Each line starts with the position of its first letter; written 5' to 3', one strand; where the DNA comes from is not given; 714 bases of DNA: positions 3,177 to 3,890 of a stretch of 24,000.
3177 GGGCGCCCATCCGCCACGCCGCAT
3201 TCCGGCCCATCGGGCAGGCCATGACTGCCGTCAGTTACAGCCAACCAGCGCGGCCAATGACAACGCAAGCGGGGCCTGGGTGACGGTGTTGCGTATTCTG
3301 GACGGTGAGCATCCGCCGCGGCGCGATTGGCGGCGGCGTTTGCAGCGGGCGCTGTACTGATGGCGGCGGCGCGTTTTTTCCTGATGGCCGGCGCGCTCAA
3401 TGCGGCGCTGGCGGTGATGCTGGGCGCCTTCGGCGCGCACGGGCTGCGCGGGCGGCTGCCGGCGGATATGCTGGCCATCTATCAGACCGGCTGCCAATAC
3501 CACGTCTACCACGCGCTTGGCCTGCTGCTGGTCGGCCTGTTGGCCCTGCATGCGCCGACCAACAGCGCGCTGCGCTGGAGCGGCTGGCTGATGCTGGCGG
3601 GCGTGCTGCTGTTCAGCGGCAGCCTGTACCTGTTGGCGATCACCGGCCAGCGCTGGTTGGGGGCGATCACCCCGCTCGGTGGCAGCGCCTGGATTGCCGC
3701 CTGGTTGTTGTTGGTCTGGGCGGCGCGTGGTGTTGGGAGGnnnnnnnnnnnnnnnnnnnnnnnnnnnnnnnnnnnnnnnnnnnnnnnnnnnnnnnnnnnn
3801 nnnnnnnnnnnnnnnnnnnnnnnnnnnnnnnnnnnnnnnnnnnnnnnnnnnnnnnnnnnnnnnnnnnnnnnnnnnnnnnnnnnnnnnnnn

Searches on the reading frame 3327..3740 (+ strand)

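Call 15: search_protein_families(library=pfam, proteins=[window:3327-3740:+])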
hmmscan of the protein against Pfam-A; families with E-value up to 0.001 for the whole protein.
window:3327-3740:+ (138 aa): 1 family
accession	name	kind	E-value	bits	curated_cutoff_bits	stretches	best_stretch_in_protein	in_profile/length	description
PF04241.20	DUF423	-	5e-31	107.2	25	1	32-119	1-86/86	Protein of unknown function (DUF423)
